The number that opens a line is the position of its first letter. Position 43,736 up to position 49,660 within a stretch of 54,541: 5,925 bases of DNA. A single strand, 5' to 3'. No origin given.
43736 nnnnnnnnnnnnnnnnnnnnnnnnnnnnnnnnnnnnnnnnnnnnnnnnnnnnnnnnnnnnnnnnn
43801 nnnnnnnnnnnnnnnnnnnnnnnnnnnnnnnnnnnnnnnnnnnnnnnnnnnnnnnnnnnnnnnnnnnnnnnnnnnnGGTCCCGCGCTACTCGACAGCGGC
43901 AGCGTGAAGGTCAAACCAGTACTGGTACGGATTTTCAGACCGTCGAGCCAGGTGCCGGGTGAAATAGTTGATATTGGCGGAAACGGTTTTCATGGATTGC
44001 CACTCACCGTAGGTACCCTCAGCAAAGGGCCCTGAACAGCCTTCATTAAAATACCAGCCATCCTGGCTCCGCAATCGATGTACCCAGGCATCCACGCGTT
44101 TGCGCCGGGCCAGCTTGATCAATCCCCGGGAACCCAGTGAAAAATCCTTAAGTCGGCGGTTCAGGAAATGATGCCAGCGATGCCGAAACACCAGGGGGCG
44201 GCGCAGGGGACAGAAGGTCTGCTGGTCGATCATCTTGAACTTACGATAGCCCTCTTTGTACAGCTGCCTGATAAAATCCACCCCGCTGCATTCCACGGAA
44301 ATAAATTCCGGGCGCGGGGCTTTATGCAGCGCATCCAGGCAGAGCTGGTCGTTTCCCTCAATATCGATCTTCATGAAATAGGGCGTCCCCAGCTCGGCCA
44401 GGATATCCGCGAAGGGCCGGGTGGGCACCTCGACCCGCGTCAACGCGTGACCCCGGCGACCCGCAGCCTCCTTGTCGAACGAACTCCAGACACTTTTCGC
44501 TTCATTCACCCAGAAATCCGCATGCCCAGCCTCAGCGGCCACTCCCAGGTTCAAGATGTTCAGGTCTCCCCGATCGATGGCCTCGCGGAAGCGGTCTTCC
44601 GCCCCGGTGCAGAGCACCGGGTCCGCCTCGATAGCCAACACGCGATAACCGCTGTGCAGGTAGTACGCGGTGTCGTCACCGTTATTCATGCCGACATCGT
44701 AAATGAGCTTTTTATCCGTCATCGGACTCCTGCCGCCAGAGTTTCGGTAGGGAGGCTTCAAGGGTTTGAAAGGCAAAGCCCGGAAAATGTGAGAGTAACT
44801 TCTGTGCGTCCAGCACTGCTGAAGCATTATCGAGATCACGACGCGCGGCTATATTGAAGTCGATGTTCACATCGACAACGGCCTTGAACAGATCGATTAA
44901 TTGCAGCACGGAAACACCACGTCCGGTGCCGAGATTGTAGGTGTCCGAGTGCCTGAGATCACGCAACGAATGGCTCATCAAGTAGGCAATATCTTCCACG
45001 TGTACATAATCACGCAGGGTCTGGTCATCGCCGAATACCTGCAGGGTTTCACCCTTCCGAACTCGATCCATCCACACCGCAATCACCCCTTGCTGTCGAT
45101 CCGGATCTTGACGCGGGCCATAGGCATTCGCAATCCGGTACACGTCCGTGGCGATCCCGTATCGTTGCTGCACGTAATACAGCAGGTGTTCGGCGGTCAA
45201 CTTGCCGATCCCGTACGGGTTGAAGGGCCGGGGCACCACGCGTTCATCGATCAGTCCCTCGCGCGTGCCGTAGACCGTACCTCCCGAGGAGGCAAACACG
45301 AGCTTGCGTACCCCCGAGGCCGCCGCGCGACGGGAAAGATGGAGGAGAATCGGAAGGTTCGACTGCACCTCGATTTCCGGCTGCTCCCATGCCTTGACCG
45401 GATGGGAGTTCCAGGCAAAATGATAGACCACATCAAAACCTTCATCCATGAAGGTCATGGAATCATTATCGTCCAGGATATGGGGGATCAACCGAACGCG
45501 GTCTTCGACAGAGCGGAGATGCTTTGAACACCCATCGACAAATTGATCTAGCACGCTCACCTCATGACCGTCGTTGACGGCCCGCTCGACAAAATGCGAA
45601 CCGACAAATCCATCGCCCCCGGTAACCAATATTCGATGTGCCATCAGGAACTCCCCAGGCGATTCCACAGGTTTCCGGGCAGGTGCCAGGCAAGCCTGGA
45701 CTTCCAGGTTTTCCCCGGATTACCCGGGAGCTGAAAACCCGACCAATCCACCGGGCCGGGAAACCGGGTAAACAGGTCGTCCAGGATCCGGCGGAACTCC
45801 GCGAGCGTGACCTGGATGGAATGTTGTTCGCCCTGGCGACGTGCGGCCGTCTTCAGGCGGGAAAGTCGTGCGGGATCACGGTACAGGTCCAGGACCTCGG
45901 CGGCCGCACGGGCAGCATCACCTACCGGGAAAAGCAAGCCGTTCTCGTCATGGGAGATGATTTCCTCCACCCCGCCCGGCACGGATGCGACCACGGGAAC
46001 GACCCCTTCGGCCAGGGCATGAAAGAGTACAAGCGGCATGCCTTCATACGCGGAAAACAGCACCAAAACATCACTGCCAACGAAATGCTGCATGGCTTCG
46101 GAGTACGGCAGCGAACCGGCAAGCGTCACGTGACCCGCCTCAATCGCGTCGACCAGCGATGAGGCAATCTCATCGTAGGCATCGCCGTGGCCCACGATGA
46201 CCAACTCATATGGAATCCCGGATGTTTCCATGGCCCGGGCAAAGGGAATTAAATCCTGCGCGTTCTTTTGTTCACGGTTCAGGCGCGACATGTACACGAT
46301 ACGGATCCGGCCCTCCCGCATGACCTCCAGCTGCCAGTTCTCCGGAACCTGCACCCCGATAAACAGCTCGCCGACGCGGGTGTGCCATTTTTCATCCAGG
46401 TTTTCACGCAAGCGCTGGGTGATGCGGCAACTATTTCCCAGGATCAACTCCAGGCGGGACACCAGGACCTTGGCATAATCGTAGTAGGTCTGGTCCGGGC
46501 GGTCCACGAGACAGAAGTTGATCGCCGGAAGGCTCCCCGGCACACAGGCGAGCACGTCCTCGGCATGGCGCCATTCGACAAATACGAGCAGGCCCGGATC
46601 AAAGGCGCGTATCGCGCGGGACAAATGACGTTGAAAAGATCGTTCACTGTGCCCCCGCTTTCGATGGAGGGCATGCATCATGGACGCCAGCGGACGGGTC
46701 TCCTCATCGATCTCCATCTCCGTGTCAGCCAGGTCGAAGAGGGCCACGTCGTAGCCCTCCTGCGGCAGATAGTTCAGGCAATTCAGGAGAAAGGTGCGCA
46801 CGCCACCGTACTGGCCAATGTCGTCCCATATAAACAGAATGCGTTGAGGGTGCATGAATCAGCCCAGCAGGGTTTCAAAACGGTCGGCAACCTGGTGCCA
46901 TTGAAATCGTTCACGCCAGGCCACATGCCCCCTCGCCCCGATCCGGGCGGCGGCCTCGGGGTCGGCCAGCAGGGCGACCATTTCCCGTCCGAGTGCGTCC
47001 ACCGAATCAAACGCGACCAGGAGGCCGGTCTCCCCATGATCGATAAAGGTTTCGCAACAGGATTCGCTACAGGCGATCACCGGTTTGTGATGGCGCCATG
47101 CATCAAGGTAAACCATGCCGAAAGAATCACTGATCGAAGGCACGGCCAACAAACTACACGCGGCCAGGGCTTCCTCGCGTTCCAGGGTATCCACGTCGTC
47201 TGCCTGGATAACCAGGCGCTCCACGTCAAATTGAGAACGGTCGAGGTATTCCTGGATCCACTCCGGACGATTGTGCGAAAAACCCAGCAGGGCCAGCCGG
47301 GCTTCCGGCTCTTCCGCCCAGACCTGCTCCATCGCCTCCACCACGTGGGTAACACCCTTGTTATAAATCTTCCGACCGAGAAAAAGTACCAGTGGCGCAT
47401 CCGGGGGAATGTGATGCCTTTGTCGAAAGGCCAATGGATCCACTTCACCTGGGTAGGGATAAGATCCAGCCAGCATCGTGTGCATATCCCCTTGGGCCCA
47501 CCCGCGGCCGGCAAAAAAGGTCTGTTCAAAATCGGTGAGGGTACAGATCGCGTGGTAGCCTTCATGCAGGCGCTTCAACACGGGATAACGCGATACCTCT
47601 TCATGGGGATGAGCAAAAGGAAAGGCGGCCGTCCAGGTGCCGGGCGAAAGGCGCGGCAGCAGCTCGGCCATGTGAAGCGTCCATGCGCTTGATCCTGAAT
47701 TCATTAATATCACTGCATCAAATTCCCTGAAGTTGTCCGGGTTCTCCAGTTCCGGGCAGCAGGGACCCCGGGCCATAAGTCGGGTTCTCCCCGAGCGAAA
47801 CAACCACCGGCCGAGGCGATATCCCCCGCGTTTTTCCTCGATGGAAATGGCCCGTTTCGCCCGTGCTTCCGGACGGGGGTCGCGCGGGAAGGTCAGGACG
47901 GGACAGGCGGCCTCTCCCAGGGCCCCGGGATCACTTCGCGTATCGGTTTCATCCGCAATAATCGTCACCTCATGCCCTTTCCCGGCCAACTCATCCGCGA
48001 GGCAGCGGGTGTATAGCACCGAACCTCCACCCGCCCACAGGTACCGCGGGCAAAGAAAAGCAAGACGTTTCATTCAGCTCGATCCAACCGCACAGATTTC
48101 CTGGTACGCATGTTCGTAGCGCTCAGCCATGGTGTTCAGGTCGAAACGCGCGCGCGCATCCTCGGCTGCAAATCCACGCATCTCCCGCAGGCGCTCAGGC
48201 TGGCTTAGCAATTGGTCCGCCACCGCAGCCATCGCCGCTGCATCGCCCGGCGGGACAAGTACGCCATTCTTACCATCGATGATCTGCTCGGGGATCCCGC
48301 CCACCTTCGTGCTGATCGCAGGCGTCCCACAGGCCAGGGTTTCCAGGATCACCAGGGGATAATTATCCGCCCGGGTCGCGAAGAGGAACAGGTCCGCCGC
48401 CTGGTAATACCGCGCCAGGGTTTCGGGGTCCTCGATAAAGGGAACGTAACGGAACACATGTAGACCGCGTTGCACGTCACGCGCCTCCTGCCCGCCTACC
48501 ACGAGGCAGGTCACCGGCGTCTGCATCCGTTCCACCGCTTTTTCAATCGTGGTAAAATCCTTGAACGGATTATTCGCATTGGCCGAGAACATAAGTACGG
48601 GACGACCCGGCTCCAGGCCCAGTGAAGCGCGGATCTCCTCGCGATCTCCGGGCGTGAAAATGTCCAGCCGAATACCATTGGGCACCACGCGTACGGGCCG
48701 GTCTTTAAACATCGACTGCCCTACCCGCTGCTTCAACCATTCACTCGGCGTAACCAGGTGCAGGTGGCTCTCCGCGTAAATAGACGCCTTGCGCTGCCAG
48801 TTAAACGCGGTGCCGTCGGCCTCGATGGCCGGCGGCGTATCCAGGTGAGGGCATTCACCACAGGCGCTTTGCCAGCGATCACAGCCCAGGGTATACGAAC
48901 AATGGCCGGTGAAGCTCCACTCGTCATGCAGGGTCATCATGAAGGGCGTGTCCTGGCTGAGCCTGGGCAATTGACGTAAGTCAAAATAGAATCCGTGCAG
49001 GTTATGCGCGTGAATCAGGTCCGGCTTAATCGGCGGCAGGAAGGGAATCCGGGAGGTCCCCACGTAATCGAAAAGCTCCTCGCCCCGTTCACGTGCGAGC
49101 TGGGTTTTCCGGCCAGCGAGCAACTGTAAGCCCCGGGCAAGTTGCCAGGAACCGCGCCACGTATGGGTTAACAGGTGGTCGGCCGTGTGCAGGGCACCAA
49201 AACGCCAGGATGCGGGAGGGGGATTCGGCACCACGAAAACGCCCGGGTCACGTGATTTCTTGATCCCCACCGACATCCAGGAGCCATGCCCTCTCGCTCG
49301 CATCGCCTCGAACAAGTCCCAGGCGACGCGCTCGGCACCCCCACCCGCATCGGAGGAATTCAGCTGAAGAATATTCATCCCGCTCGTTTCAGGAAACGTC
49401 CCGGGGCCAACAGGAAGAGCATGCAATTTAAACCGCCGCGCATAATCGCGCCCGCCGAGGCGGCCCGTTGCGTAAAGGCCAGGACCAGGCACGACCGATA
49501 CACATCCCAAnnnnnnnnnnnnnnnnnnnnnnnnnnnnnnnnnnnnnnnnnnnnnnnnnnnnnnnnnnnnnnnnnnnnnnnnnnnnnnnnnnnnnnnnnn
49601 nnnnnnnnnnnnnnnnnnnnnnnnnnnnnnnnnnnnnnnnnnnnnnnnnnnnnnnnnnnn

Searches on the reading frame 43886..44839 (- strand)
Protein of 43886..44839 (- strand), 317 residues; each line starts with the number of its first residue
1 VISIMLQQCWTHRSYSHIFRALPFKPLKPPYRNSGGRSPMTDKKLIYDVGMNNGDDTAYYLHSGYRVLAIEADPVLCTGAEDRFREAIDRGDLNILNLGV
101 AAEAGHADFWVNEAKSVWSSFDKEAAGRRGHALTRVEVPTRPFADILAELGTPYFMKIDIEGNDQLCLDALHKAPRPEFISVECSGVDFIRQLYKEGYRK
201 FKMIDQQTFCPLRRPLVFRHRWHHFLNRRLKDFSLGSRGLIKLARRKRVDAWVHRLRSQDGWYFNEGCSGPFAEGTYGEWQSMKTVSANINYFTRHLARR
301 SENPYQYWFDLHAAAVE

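Call 7: search_protein_families(library=pfam, proteins=[window:43886-44839:-], max_evalue=0.01)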
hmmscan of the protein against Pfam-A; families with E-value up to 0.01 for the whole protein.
window:43886-44839:- (317 aa): 1 family
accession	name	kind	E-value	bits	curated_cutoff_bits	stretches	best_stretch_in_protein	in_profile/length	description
PF05050.19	Methyltransf_21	-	3e-14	54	22.7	1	48-198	1-171/173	Methyltransferase FkbM domain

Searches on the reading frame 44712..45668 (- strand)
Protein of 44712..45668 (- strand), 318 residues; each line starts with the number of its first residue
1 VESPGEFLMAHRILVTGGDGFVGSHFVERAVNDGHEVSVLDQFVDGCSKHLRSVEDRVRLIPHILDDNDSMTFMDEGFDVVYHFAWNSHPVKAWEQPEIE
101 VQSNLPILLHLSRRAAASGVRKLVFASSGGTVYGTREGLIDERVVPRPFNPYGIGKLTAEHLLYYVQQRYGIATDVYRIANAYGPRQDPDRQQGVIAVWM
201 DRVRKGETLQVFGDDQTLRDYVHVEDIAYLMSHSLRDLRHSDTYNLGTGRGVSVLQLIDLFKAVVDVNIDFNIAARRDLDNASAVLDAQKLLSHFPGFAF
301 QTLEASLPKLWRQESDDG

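Call 7: search_protein_families(library=pfam, proteins=[window:44712-45668:-], max_evalue=0.01)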
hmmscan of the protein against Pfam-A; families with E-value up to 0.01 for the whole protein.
window:44712-45668:- (318 aa): 8 families
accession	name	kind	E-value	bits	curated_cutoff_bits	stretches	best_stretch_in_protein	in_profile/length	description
PF01370.27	Epimerase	-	1.6e-44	152.6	20.9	1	13-247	1-240/240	NAD dependent epimerase/dehydratase family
PF16363.11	GDP_Man_Dehyd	-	4e-35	122.3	27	1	14-276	1-277/332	GDP-mannose 4,6 dehydratase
PF04321.23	RmlD_sub_bind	-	1e-10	41.6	27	1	12-248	2-214/287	RmlD substrate binding domain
PF01073.25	3Beta_HSD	-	4e-09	36.4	22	1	14-239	1-233/280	3-beta hydroxysteroid dehydrogenase/isomerase family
PF02719.21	Polysacc_synt_2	-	7.5e-06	25.8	20.2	1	13-265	1-247/293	Polysaccharide biosynthesis protein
PF13460.12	NAD_binding_10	-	0.0002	21.7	27.2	1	17-163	1-131/184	NAD(P)H-binding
PF07993.18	NAD_binding_4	-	0.00079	19.1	20.1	0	147-195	172-215/258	Male sterility protein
PF05368.20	NmrA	-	0.0023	18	27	1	11-129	3-108/298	NmrA-like family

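Call 33: search_protein_families(library=ncbifam, proteins=[window:44712-45668:-], max_evalue=0.001)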
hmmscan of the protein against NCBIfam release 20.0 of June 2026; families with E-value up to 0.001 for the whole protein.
window:44712-45668:- (318 aa): 22 families
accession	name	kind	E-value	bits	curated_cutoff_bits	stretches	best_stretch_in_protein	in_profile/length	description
TIGR01179.1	galE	equivalog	1.8e-43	148.7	262.3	1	12-294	1-304/332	UDP-glucose 4-epimerase GalE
TIGR01181.1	dTDP_gluc_dehyt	equivalog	1.4e-31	109.7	365.1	1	12-291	1-288/321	dTDP-glucose 4,6-dehydratase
TIGR04180.1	EDH_00030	hypoth_equivalog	3.2e-26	92.1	475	1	13-285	1-276/297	NAD-dependent 4,6-dehydratase LegB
TIGR02197.1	heptose_epim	equivalog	4.7e-25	88.4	274.6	1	13-265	1-260/316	ADP-glyceromanno-heptose 6-epimerase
NF007956.0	PRK10675.1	subfamily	7.9e-24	84.4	394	1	12-313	2-328/338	UDP-glucose 4-epimerase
NF007582.0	PRK10217.1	equivalog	7.9e-17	61.4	698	1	11-256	2-261/355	dTDP-glucose 4,6-dehydratase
NF007490.0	PRK10084.1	subfamily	9.7e-17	61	649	1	141-260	156-272/361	dTDP-glucose 4,6-dehydratase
NF008360.0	PRK11150.1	equivalog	4.2e-15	55.7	452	1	13-259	2-248/310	ADP-glyceromanno-heptose 6-epimerase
NF011728.1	PRK15181.1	equivalog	4.5e-15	55.5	760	1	8-263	13-280/348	Vi polysaccharide biosynthesis UDP-N-acetylglucosaminuronic acid C-4 epimerase TviC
TIGR03466.1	HpnA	hypoth_equivalog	1.2e-11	44.1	367.65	1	12-169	2-158/327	hopanoid-associated sugar epimerase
NF041293.1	G6PDh_Azf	equivalog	2e-11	43.8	400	1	9-200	1-199/252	NAD-dependent glucose-6-phosphate dehydrogenase Azf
NF047922.1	GDPFucSynFcl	equivalog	8.3e-11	41.9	500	1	74-291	50-279/308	GDP-L-fucose synthase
NF043036.1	ErythonDh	equivalog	1e-08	34.8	325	1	12-164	2-161/321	D-erythronate dehydrogenase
NF042422.1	oxyalk_red_OleD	equivalog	2.3e-08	33.8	580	1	12-230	2-210/329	2-alkyl-3-oxoalkanoate reductase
NF042423.1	oxyalk_red_Shew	equivalog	9e-08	31.5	580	1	11-234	9-220/331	2-alkyl-3-oxoalkanoate reductase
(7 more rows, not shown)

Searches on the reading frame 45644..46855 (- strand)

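Call 33: search_protein_families(library=ncbifam, proteins=[window:45644-46855:-], max_evalue=0.001)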
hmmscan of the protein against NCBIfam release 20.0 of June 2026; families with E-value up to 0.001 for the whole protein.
window:45644-46855:- (403 aa): 27 families (the best 25 are shown)
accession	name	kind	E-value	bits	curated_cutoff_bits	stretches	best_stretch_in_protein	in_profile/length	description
NF041876.1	EPS_EpsE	equivalog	4.8e-21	75.4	400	1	145-344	172-378/389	exopolysaccharide biosynthesis GT4 family glycosyltransferase EpsE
TIGR03088.1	stp2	hypoth_equivalog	1.6e-19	70.2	409.05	1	184-360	195-372/374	TIGR03088 family PEP-CTERM/XrtA system glycosyltransferase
TIGR03999.1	thiol_BshA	equivalog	7.7e-18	64.6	273.7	1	181-357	197-369/375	N-acetyl-alpha-D-glucosaminyl L-malate synthase BshA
NF007396.0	PRK09922.1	equivalog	1.2e-14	54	385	1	180-324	179-323/361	lipopolysaccharide 1,6-galactosyltransferase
NF047684.1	TeichurnBiosyTuaC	equivalog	4.2e-11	42.4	550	1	184-309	220-337/391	teichuronic acid biosynthesis protein TuaC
TIGR04348.1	TIGR04348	equivalog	3.4e-10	39.5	300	1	151-344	108-294/310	selenoneine biosynthesis selenosugar synthase SenB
TIGR04063.1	stp3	hypoth_equivalog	7.6e-10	38.2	442.05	1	204-358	233-392/397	TIGR04063 family PEP-CTERM/XrtA system glycosyltransferase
TIGR02095.1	glgA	subfamily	9.7e-10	37.7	328.45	1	184-338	295-456/477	glycogen/starch synthase, ADP-glucose type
NF047880.1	glyco_SdgA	exception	1.3e-09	37.2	800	1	169-358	301-487/488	serine-aspartate repeat adhesin O-glycosyltransferase SdgA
NF050063.1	ProtGlycPglJ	equivalog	1.8e-08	34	500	1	128-327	138-332/363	N-acetylgalactosamine-N,N'-diacetylbacillosaminyl-diphospho-undecaprenol 4-alpha-N-acetylgalactosaminyltransferase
NF010699.0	PRK14099.1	equivalog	2.3e-08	33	762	1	186-312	298-421/485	glycogen synthase GlgA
NF038229.1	Glyco4_Geo_Pelo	equivalog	2.7e-08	33.2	400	1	145-341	120-315/338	GPMC system family 4 glycosyltransferase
NF050056.1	ProtGlycPglH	equivalog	8.8e-08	31.6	600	1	185-353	181-345/354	GalNAc-alpha-(1->4)-GalNAc-alpha-(1->3)-diNAcBac-PP-undecaprenol alpha-1,4-N-acetyl-D-galactosaminyltransferase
NF001899.0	PRK00654.1-2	equivalog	1.1e-07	30.7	459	1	177-302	286-407/478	glycogen synthase GlgA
NF011726.0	PRK15179.1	equivalog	2.7e-07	29.3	733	1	217-358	550-691/694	Vi polysaccharide biosynthesis protein TviE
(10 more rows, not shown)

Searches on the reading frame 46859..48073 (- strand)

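Call 70: search_protein_families(library=pfam, proteins=[window:46859-48073:-], max_evalue=0.001)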
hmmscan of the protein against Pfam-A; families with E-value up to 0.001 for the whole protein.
window:46859-48073:- (404 aa): 5 families
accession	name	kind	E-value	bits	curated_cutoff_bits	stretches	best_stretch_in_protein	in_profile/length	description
PF00534.26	Glycos_transf_1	-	1.3e-20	74.1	26.4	1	216-382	5-169/172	Glycosyl transferases group 1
PF13692.12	Glyco_trans_1_4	-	2.6e-20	73.6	27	1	227-371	2-142/142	Glycosyl transferases group 1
PF20706.3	GT4-conflict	-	5.7e-13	49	26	1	213-398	179-384/385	Family 4 Glycosyltransferase in conflict systems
PF13579.12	Glyco_trans_4_4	-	0.00011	23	29.7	1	16-91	1-67/158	Glycosyl transferase 4-like domain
PF13439.12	Glyco_transf_4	-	0.00012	22.6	28.5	1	16-67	2-53/170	Glycosyltransferase Family 4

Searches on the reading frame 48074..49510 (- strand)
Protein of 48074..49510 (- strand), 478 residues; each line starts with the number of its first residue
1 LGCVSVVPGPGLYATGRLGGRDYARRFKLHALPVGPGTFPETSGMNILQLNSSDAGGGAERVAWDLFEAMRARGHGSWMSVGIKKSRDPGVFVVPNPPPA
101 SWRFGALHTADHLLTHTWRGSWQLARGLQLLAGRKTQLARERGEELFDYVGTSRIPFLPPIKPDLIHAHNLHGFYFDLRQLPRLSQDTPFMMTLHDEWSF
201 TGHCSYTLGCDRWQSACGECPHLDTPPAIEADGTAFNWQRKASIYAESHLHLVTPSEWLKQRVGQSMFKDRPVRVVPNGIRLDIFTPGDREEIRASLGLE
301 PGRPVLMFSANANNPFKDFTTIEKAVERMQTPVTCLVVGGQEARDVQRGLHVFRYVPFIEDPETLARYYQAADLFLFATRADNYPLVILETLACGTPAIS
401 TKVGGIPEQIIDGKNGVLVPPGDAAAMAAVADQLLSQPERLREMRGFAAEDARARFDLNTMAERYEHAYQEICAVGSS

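Call 70: search_protein_families(library=pfam, proteins=[window:48074-49510:-], max_evalue=0.001)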
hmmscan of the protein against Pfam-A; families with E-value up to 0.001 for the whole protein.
window:48074-49510:- (478 aa): 5 families
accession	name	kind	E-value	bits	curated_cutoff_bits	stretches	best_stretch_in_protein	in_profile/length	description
PF13692.12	Glyco_trans_1_4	-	9.5e-25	87.9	27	1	304-436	2-141/142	Glycosyl transferases group 1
PF00534.26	Glycos_transf_1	-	3.3e-24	85.8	26.4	1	289-445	1-166/172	Glycosyl transferases group 1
PF13439.12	Glyco_transf_4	-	4.6e-12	46.7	28.5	1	57-283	2-169/170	Glycosyltransferase Family 4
PF13524.12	Glyco_trans_1_2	-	3.2e-06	27.6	25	1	352-463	28-140/144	Glycosyl transferase-like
PF20706.3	GT4-conflict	-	5.6e-05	22.7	26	1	354-411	264-321/385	Family 4 Glycosyltransferase in conflict systems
